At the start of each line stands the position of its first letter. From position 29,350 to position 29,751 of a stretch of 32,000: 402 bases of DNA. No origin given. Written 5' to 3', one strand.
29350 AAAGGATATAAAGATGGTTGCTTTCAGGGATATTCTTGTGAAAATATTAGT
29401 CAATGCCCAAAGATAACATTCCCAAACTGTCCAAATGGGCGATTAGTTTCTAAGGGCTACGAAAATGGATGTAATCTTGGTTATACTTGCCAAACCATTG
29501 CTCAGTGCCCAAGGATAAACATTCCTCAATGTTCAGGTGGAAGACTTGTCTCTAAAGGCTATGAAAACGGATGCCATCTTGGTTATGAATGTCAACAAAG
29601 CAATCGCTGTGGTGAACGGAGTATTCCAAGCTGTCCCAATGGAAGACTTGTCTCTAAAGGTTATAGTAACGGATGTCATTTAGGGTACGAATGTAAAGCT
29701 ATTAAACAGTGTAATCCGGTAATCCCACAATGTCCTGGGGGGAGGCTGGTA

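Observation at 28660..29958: Secreted protein built from nine tandem ~34-aa four-cysteine repeats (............+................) that I cannot place in a known family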

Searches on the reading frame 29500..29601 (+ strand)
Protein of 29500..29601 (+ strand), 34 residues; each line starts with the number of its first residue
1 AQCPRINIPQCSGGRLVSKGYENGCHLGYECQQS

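Call 61: predict_structure(alignment_id=A2)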
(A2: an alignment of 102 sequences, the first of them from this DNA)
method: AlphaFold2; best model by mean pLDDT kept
length: 34 residues; sequences in the alignment: 102
mean_pLDDT: 88.1   pTM: 0.43
mean pLDDT of the five models: 88.1, 86.7, 86.7, 85.1, 83.5
residues with pLDDT >= 90: 15; 70-90: 18; 50-70: 1; < 50: 0
segments of 3 or more residues with pLDDT < 50: none
pLDDT, mean of each block of 10 residues (from residue 1): 84 90 92 85
secondary structure, 60 per line:
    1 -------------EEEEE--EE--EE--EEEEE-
elements in order: E14-18 E29-33
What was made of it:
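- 29500..29601 (+): Module 7 (aa 281-314), x7/x13/x5. Contains one copy of the 21-nt identical run (29538-29558). This module was modelled alone (call 61).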

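Call 64: fold_search(model_id=the predicted structure, library=pdb)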
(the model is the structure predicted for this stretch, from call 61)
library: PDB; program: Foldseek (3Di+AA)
matches with E <= 10: 8; with E <= 0.001: 0
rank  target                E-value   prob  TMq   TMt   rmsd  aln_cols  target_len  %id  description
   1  8a98_h                2.1e+00  0.15  0.43  0.17   4.3        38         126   18  CRYO-EM STRUCTURE OF LEISHMANIA MAJOR 80S RIBOSOME : snoRNA MUTANT (released 2023-10-11)
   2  6az3_h                2.6e+00  0.14  0.43  0.17   4.4        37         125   19  Cryo-EM structure of of the large subunit of Leishmania ribosome bound to paromomycin (released 2017-12-06)
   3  8qhu_h                2.8e+00  0.12  0.42  0.18   3.9        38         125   18  CRYO-EM STRUCTURE OF LEISHMANIA MAJOR 80S RIBOSOME : LM32Cs1C1 snoRNA overexpression (released 2025-02-12)
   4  8a3w_h                3.5e+00  0.12  0.43  0.19   3.8        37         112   19  CRYO-EM STRUCTURE OF LEISHMANIA MAJOR 80S RIBOSOME : WILD TYPE (released 2023-12-20)
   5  9p1i_c                4.9e+00  0.11  0.49  0.39   5.6        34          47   20  Atomic structure of vibrio effector fragment VopV bound to Beta-cytoplasmic/gamma1-cytoplasmic F-actin (released 2025-11-19)
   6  5it7_gg               6.1e+00  0.04  0.32  0.14   4.3        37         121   11  Structure of the Kluyveromyces lactis 80S ribosome in complex with the cricket paralysis virus IRES and eEF2 (released 2016-05-18)
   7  8ova_Bj               7.0e+00  0.08  0.43  0.19   4.1        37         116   19  CRYO-EM STRUCTURE OF TRYPANOSOMA BRUCEI PROCYCLIC FORM 80S RIBOSOME : PARENTAL STRAIN (released 2023-11-29)
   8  7t4e_A                9.8e+00  0.04  0.41  0.07   4.2        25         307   16  Prepore structure of pore-forming toxin Epx1 (released 2022-03-16)
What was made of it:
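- The best, non-significant, single-module fold hits are small ribosomal proteins (call 64). The Foldseek hits have E>2 (call 64).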

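Call 68: search_solved_structures(query=A2, max_evalue=10, show_alignments=3)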
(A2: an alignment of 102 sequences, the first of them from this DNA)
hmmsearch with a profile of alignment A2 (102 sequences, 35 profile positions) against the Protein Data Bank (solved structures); distinct sequences matched with E-value up to 10: 3.
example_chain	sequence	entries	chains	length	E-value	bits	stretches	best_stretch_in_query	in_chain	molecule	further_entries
6mpx_A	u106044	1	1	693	0.029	17.5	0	8-17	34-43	fusion protein of non-collagenous domains of collagen type IV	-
1clv_A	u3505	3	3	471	0.27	14.4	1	12-33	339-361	PROTEIN (ALPHA-AMYLASE) | ALPHA-AMYLASE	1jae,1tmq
1viw_A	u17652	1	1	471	0.27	14.4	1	12-33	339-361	ALPHA-AMYLASE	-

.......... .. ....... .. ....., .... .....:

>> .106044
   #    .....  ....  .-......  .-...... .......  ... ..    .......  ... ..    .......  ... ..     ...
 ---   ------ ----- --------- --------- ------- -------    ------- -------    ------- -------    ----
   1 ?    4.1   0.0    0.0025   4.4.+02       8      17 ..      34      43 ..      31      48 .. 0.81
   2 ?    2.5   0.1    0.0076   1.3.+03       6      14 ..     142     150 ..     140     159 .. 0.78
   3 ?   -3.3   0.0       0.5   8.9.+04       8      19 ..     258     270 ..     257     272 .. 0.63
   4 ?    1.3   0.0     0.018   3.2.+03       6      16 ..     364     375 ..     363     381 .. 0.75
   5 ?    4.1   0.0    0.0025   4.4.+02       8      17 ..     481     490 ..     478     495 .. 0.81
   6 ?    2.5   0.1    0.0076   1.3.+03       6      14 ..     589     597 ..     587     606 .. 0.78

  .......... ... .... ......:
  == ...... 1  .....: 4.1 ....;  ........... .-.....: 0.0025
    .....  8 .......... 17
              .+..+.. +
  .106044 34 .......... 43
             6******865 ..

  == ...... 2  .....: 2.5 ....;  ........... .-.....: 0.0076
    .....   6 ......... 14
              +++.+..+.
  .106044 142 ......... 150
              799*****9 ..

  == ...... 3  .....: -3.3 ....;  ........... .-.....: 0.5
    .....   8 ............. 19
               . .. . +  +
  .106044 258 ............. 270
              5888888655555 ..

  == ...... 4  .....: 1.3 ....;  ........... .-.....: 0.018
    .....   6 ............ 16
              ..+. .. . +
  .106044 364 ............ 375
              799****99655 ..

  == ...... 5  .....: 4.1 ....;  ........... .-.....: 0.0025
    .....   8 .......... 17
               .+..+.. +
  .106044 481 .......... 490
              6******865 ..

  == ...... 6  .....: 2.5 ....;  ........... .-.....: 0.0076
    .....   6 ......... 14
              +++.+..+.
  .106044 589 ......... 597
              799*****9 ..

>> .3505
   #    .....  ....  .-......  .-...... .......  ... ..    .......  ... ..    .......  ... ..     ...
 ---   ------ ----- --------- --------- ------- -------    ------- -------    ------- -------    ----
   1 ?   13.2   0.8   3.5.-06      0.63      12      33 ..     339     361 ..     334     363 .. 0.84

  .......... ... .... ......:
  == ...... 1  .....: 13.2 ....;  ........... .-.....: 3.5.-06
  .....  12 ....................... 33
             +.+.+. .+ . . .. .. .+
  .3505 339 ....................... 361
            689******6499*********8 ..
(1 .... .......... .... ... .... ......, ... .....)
